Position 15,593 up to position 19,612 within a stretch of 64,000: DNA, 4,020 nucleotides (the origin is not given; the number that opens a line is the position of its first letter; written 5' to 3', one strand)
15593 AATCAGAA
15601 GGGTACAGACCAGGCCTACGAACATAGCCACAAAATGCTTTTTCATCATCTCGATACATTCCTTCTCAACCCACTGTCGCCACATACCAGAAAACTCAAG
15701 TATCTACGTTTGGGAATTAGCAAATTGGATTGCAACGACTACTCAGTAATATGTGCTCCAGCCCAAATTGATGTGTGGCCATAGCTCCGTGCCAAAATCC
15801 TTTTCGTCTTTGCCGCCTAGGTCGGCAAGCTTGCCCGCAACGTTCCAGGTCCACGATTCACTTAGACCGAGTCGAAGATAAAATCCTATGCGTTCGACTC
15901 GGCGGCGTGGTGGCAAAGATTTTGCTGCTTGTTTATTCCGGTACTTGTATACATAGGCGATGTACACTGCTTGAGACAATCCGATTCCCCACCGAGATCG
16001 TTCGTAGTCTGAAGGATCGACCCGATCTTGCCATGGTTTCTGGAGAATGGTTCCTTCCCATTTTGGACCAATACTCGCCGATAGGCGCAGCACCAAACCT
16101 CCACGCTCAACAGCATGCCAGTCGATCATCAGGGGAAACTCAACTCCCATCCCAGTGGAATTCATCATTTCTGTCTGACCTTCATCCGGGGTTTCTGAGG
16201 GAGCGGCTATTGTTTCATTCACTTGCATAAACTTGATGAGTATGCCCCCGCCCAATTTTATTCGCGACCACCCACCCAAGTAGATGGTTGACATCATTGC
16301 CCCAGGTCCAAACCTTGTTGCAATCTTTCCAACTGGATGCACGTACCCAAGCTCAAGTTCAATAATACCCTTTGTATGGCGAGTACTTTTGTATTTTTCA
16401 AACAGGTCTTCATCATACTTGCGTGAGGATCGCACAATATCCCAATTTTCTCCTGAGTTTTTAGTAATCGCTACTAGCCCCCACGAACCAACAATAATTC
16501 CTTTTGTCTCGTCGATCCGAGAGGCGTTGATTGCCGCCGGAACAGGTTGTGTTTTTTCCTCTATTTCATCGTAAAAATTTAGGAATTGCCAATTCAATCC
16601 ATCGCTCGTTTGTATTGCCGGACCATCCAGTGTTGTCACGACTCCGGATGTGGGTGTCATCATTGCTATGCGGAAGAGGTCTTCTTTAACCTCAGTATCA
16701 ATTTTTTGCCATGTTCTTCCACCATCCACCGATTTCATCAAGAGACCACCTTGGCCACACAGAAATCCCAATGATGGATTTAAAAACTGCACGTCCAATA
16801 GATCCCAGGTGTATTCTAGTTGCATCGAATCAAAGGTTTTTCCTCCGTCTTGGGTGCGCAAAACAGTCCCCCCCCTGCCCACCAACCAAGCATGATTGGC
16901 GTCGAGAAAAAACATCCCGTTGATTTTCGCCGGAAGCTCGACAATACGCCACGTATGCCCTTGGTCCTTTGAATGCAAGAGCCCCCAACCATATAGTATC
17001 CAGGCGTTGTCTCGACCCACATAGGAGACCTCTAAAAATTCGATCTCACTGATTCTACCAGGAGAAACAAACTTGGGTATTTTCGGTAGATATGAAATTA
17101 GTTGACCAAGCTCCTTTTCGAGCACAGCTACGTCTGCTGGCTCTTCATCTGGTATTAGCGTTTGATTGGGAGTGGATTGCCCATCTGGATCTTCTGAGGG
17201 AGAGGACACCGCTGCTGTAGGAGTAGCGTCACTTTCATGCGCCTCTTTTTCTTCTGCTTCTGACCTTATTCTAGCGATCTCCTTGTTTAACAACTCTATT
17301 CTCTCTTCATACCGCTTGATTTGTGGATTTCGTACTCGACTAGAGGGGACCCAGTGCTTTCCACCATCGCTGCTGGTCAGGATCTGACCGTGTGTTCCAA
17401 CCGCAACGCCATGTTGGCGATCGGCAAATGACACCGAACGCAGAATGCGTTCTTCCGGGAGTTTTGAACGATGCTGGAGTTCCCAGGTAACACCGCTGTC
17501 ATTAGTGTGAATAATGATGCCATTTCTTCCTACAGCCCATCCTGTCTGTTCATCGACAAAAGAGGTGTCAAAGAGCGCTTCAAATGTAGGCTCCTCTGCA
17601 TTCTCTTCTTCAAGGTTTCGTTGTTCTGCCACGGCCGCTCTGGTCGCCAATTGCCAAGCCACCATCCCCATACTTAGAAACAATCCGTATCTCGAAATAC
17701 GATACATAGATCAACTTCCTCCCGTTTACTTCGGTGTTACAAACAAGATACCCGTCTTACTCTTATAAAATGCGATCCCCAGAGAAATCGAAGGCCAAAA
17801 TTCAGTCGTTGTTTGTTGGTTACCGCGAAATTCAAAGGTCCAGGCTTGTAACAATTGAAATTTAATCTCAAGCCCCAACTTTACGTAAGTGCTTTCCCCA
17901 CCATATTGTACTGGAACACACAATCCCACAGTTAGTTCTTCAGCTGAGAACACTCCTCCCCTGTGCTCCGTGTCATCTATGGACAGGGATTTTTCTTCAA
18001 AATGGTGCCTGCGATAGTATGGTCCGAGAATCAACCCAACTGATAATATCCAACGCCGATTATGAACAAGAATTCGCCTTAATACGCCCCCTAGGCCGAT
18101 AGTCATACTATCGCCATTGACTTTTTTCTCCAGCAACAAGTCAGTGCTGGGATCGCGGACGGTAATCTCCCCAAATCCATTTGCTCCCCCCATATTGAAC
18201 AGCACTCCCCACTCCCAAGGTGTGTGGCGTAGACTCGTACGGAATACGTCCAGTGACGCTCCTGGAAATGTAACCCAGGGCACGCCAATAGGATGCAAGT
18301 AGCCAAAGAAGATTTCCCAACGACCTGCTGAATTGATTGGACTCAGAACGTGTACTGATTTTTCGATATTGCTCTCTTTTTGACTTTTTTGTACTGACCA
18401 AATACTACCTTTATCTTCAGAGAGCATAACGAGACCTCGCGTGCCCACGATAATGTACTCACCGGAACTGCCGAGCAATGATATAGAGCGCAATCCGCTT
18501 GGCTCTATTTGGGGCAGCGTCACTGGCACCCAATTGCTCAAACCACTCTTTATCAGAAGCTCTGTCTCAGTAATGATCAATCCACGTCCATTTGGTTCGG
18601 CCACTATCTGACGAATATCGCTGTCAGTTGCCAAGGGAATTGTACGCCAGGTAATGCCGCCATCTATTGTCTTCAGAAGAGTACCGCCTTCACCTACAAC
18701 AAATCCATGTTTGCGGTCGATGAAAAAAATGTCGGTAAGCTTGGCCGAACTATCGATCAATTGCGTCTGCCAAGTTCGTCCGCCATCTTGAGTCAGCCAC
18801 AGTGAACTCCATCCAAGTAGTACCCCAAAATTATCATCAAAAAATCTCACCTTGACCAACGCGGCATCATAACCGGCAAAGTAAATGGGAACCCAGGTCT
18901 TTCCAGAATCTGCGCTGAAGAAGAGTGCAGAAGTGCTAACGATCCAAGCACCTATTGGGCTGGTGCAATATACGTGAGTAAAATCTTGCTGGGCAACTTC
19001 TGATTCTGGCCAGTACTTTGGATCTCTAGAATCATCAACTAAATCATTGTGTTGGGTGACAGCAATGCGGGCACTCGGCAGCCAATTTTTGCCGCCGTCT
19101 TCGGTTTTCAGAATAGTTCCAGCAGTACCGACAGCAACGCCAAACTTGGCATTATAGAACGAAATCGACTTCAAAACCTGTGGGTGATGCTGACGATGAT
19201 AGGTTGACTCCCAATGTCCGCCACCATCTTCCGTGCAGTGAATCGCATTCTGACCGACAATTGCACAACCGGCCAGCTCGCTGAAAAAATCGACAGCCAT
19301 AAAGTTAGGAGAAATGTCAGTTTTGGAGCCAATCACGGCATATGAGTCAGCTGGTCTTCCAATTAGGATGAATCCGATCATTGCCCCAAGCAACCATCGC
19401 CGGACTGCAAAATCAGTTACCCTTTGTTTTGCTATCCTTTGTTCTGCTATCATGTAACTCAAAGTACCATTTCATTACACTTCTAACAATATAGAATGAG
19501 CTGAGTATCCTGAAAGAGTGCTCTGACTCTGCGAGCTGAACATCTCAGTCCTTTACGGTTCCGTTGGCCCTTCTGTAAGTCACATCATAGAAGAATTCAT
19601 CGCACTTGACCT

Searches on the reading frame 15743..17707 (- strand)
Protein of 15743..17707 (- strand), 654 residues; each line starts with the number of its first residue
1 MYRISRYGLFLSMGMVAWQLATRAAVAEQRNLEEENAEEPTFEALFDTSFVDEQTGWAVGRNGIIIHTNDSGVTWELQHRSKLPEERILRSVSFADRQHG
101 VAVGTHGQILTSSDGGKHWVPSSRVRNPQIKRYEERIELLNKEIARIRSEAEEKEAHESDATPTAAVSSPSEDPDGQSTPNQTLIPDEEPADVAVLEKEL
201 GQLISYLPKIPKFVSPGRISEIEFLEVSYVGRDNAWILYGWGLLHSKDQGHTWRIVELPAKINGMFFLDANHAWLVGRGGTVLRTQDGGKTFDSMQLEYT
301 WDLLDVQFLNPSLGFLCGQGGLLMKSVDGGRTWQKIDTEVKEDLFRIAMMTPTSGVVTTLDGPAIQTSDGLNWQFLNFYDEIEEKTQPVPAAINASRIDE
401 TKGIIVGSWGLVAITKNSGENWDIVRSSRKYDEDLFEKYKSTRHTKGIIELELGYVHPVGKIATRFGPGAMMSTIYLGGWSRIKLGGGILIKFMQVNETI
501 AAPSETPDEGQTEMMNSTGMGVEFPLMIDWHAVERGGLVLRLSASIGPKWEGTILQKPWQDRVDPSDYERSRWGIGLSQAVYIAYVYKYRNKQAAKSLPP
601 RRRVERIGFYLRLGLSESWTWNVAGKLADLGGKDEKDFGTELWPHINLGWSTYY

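Call 4: search_protein_families(library=ncbifam, proteins=[window:15743-17707:-], max_evalue=0.01)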
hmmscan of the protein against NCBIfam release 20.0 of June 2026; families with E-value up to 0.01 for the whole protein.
window:15743-17707:- (654 aa): 2 families
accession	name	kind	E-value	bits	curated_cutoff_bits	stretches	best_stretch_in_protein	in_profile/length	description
NF010237.0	PRK13684.1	equivalog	3.2e-36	125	326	4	252-374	36-165/334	photosynthesis system II assembly factor Ycf48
NF045728.1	glycosyl_F510_1955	equivalog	2.9e-13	49.7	175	1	62-127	115-178/246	F510_1955 family glycosylhydrolase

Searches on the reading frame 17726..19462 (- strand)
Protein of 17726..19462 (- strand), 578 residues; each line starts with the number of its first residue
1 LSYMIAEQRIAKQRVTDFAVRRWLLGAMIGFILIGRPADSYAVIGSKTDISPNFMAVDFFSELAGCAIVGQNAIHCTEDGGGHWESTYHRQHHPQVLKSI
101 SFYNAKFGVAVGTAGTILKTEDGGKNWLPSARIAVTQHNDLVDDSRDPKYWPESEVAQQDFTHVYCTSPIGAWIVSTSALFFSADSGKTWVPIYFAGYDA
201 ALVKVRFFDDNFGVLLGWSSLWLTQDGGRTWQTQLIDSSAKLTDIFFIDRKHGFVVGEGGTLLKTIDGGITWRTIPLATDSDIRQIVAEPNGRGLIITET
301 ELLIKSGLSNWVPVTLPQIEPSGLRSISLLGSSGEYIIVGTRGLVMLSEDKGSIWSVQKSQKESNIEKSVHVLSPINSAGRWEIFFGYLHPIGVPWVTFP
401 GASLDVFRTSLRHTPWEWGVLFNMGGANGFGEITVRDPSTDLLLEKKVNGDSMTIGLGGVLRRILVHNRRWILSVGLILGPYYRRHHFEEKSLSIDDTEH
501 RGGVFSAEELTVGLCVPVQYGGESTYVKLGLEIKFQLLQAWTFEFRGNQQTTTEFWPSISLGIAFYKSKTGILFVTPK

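Call 4: search_protein_families(library=ncbifam, proteins=[window:17726-19462:-], max_evalue=0.01)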
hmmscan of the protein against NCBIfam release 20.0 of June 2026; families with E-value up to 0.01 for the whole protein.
window:17726-19462:- (578 aa): 2 families
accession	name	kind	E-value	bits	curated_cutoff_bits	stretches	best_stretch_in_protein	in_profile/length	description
NF010237.0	PRK13684.1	equivalog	9.5e-26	90.6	326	3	230-361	36-170/334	photosynthesis system II assembly factor Ycf48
NF045728.1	glycosyl_F510_1955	equivalog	3.2e-11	43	175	1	262-362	74-177/246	F510_1955 family glycosylhydrolase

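Call 5: search_protein_families(library=pfam, proteins=[window:17726-19462:-], max_evalue=0.1)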
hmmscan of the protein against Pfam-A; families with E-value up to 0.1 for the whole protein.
window:17726-19462:- (578 aa): 3 families
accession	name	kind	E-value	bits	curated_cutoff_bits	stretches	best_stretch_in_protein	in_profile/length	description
PF14870.12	PSII_BNR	-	1.8e-25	90.3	27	3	229-360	7-142/303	Photosynthesis system II assembly factor YCF48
PF15902.12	Sortilin-Vps10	-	2.4e-08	33.7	33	2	179-241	2-67/446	Sortilin, neurotensin receptor 3,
PF02012.26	BNR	-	1.1e-05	25.1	27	0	222-233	1-12/12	BNR/Asp-box repeat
